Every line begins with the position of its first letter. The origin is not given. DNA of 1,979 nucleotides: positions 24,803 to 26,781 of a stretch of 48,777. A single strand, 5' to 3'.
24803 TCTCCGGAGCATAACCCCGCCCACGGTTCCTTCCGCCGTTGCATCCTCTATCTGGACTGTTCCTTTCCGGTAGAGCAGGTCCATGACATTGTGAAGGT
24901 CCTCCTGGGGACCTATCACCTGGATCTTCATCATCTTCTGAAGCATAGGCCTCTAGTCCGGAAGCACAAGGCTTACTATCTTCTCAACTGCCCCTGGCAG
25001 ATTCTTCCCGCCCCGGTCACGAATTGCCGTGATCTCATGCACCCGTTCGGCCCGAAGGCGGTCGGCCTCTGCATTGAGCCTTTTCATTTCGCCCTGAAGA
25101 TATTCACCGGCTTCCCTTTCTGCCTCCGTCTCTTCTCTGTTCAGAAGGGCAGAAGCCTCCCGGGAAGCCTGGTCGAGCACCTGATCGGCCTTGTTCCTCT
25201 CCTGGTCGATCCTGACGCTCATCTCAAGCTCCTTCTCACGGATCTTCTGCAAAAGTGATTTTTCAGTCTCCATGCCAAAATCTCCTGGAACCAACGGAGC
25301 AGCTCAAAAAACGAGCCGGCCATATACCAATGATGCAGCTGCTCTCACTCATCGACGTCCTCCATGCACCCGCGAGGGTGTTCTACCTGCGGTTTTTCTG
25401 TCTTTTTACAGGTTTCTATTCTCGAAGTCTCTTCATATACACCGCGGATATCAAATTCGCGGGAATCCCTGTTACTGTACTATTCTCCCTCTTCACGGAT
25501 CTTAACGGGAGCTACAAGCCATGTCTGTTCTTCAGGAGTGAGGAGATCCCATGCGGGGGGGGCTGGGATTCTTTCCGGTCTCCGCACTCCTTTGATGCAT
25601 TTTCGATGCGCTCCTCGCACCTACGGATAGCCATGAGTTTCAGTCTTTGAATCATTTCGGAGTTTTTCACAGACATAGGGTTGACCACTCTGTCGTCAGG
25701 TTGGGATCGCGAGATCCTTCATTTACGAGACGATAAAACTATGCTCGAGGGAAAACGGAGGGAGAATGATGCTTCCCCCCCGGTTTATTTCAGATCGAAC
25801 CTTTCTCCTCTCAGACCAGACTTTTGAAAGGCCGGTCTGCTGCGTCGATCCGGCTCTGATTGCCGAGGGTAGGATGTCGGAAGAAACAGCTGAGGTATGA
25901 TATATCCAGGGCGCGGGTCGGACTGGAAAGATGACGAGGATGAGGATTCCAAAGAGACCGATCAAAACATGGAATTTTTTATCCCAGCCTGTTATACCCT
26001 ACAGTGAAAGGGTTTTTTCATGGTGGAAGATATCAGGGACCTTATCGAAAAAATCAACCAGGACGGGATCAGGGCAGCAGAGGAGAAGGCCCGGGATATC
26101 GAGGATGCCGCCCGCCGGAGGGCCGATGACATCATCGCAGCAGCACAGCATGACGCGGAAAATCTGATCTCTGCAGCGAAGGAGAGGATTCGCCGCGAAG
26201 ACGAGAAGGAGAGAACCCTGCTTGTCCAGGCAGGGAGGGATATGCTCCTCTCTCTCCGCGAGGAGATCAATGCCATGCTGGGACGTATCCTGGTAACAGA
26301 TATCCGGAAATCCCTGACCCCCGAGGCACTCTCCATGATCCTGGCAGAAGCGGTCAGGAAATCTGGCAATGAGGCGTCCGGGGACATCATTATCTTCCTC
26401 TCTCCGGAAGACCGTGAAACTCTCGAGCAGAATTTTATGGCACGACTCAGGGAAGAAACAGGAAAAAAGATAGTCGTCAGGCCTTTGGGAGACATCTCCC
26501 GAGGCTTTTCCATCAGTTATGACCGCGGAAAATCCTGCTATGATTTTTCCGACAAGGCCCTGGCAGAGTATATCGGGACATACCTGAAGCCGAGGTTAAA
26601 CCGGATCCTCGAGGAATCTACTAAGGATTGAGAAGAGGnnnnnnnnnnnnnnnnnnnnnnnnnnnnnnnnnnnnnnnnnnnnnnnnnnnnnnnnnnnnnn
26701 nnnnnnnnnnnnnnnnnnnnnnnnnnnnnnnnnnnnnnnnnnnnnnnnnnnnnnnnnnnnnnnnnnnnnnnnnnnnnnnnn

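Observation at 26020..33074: Second rotary ATPase: a minimal bacterial-style 7-gene V-type operon, head-to-head with the native A1AO ATP synthase operon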

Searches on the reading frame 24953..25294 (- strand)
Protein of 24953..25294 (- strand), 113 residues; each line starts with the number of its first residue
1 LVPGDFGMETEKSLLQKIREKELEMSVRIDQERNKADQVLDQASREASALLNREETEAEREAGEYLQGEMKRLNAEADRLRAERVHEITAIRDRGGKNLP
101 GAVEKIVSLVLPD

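Call 4: search_protein_families(library=pfam, proteins=[window:24953-25294:-], max_evalue=0.01)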
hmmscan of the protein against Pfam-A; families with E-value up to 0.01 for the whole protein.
window:24953-25294:- (113 aa): 3 families
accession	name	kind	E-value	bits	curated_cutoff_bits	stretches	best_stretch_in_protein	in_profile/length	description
PF16999.10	V-ATPase_G_2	-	6e-07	30.5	28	1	13-112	5-104/104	Vacuolar (H+)-ATPase G subunit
PF03528.20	Rabaptin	-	0.00046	19.5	26.7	1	16-94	115-193/486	Rabaptin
PF03179.20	V-ATPase_G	-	0.0084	17.1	28.6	0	22-111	13-102/105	Vacuolar (H+)-ATPase G subunit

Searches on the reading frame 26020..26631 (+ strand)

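Call 3: search_protein_families(library=pfam, proteins=[window:26020-26631:+], max_evalue=0.01)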
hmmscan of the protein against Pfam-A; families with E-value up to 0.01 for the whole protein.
window:26020-26631:+ (203 aa): 1 family
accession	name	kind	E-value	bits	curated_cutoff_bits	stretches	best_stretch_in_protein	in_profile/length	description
PF05103.18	DivIVA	-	0.0027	18.1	28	1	14-62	66-114/131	DivIVA protein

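Call 6: search_protein_families(library=ncbifam, proteins=[window:26020-26631:+], max_evalue=0.01)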
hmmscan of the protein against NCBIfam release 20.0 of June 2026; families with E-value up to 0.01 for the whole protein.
window:26020-26631:+ (203 aa): 7 families
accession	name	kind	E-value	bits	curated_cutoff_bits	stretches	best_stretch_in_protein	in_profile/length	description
NF002424.0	PRK01558.1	equivalog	4.5e-39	134.1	241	1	4-202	4-201/203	V-type ATP synthase subunit E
NF002170.0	PRK01005.1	equivalog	1e-13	51.5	280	1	4-191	9-198/208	V-type ATP synthase subunit E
TIGR02499.1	HrpE_YscL_not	equivalog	0.00013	22.1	78.7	1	21-146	13-139/166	type III secretion system stator protein SctL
NF004411.0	PRK05759.1-2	equivalog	0.006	16.7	131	1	15-88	52-125/156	F0F1 ATP synthase subunit B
NF006574.0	PRK09098.1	subfamily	0.0061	16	278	1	21-57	38-74/277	HrpE/YscL family type III secretion apparatus protein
NF005198.1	PRK06669.1-3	equivalog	0.0073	15.5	200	1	13-67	87-141/299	flagellar assembly protein FliH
NF009344.0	PRK12705.1-1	equivalog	0.0098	14.5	831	0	16-90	47-118/572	hypothetical protein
